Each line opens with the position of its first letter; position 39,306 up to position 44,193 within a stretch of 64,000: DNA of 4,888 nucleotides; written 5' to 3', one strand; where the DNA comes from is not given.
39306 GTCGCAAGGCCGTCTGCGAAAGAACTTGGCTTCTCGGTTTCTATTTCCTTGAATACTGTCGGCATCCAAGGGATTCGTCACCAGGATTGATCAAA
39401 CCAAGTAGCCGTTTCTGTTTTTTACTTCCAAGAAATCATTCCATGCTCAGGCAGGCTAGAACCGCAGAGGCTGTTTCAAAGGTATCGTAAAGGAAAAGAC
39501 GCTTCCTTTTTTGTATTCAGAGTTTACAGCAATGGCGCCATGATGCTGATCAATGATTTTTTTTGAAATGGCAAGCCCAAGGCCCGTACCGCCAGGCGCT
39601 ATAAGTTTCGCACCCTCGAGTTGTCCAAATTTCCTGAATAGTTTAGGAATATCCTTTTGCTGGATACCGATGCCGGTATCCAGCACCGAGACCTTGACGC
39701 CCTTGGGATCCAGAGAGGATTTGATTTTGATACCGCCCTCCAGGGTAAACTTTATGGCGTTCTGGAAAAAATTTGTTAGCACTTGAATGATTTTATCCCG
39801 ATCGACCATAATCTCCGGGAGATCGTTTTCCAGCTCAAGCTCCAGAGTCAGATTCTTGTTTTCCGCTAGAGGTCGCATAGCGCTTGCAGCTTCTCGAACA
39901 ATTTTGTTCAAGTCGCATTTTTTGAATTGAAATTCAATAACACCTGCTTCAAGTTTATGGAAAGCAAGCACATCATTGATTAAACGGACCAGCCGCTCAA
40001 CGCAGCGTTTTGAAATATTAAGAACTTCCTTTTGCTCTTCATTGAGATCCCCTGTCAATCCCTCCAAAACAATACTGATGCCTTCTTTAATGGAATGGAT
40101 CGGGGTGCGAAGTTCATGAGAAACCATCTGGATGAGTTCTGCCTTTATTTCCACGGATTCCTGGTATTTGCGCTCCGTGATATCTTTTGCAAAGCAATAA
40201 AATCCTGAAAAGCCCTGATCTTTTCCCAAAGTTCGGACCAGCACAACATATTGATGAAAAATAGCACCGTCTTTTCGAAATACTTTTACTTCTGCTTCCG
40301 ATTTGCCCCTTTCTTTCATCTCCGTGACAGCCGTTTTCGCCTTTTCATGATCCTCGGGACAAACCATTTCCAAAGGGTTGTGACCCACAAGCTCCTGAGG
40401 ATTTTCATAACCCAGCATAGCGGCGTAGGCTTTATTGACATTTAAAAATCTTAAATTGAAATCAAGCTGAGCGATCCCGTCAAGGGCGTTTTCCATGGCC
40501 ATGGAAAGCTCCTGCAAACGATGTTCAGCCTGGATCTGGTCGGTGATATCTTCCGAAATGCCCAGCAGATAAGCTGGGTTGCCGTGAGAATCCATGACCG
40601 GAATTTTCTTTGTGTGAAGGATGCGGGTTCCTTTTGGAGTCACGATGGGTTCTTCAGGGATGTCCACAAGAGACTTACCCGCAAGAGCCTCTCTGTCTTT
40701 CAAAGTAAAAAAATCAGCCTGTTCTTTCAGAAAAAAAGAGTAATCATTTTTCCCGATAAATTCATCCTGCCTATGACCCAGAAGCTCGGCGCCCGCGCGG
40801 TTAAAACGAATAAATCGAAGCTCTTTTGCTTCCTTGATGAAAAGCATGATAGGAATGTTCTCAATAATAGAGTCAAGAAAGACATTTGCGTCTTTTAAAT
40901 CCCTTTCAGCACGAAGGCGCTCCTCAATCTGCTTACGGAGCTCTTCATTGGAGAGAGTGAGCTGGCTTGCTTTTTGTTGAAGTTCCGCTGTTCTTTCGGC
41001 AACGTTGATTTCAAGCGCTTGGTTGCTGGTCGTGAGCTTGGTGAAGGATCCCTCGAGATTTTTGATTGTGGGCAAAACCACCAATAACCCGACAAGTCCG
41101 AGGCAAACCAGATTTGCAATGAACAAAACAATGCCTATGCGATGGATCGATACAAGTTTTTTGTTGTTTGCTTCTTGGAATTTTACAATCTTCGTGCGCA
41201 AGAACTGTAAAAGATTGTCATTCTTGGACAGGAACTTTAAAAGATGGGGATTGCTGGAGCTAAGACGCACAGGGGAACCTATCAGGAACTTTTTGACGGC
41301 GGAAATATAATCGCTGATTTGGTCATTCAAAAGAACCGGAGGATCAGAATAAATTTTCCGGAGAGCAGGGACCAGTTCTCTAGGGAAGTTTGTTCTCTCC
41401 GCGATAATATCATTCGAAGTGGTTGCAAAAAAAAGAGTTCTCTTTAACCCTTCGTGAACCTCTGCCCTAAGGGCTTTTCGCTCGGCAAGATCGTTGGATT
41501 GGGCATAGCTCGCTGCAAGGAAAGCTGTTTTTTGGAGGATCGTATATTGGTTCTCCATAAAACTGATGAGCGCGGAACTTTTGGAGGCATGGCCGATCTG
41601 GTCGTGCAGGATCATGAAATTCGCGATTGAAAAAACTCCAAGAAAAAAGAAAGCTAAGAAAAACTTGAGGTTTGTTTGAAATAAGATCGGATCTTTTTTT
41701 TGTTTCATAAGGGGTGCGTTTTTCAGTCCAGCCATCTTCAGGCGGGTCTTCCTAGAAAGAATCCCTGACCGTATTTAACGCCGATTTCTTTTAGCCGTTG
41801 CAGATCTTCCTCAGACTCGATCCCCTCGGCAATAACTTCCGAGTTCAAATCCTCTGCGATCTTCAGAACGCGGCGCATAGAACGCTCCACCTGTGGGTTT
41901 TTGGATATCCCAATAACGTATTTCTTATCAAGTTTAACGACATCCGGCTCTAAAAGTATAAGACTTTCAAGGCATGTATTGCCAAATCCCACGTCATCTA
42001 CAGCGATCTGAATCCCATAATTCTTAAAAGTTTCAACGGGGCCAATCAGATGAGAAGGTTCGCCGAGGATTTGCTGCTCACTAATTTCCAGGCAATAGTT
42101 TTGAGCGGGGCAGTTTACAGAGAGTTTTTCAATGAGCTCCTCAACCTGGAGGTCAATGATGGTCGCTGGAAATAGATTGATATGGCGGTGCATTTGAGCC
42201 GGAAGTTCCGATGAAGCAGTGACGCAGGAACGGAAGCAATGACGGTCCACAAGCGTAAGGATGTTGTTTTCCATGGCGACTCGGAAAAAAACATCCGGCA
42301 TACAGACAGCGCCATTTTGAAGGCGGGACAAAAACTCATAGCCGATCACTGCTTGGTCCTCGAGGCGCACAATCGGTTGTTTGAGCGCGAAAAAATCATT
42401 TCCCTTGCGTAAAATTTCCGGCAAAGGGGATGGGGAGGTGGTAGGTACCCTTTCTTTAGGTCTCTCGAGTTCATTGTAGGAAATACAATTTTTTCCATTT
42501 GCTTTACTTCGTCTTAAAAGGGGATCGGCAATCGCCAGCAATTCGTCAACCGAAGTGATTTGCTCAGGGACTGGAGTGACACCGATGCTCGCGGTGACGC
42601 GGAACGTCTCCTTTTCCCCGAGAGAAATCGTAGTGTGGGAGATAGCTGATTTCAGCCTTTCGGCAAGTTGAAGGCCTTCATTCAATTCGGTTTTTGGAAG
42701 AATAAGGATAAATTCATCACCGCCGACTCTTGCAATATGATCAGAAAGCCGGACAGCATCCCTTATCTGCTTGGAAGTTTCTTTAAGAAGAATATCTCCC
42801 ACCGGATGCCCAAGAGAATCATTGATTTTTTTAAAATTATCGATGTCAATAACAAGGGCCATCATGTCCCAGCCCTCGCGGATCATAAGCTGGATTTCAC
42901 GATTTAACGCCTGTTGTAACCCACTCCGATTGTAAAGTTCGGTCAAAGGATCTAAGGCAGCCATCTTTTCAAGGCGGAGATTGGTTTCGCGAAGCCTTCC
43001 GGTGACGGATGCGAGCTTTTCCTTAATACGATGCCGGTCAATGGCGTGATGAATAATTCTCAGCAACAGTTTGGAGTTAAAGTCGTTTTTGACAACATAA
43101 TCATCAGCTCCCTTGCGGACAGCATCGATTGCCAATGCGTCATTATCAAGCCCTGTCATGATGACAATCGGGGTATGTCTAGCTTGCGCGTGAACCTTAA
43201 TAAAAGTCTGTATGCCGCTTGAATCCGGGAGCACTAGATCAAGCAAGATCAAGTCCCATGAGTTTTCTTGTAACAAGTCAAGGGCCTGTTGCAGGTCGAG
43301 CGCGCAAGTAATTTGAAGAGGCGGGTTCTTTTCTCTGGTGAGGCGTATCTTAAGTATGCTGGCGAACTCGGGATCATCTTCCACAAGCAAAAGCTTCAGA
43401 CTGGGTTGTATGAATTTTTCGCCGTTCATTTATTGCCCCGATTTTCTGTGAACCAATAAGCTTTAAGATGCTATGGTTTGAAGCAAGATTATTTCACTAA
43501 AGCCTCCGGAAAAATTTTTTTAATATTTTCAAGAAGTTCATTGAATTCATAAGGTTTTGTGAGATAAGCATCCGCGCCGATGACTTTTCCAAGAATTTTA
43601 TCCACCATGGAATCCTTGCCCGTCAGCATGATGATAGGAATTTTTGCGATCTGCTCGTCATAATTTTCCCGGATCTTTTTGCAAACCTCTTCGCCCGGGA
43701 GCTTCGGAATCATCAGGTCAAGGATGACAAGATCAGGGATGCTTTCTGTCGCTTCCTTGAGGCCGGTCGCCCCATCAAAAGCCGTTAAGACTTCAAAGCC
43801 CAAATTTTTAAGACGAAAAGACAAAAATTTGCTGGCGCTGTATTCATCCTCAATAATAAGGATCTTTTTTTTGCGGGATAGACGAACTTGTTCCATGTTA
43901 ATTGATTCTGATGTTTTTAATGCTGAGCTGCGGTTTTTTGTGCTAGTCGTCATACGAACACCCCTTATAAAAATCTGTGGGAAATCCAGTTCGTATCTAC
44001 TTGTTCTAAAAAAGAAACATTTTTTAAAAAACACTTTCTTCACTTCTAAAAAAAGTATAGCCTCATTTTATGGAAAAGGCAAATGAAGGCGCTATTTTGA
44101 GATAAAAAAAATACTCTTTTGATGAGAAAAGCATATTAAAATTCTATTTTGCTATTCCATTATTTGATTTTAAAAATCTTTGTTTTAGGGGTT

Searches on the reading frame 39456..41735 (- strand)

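Call 69: search_protein_families(library=pfam, proteins=[window:39456-41735:-], max_evalue=0.00001)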
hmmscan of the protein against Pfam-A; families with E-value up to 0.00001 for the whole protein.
window:39456-41735:- (759 aa): 7 families
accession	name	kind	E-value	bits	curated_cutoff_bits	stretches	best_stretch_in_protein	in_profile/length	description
PF08448.16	PAS_4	-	6.4e-27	94.4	23.1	2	292-400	2-108/110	PAS fold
PF02518.31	HATPase_c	-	3.9e-25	88.9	26.4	1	645-754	2-110/111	Histidine kinase-, DNA gyrase B-, and HSP90-like ATPase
PF13426.13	PAS_9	-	7.8e-17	61.9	27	1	419-521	2-103/103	PAS domain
PF00989.32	PAS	-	2.1e-16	60.3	22.6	1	411-519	4-113/113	PAS fold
PF00512.31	HisKA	-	8e-16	58.3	26.9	1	531-598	2-66/66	His Kinase A (phospho-acceptor) domain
PF13188.13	PAS_8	-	2.4e-13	49.9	21.8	1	411-466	4-58/65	PAS domain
PF08447.18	PAS_3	-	5.6e-08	33.4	25.6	0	431-493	2-66/89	PAS fold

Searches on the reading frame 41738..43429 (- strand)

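Call 69: search_protein_families(library=pfam, proteins=[window:41738-43429:-], max_evalue=0.00001)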
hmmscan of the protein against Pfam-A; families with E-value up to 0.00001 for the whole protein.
window:41738-43429:- (563 aa): 3 families
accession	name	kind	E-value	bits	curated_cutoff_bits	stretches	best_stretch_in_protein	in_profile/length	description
PF00563.25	EAL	-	2.9e-43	148.4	31.3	1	344-562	11-236/236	EAL domain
PF00990.26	GGDEF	-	7.6e-43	146.5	23.8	1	157-314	1-160/161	Diguanylate cyclase, GGDEF domain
PF00072.30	Response_reg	-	1.4e-19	70.7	30.2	1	14-121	2-106/111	Response regulator receiver domain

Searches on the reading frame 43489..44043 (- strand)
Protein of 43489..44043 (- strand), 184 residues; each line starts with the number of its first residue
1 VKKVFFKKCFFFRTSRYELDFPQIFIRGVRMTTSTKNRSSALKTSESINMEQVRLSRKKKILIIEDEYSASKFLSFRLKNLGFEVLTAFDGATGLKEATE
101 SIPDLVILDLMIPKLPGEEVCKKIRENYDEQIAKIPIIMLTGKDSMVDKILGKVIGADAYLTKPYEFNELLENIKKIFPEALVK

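Call 69: search_protein_families(library=pfam, proteins=[window:43489-44043:-], max_evalue=0.00001)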
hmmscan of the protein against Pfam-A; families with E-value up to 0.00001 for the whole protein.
window:43489-44043:- (184 aa): 1 family
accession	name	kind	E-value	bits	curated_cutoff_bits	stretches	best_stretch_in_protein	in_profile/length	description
PF00072.30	Response_reg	-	1.9e-21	76.8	30.2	1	61-174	1-110/111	Response regulator receiver domain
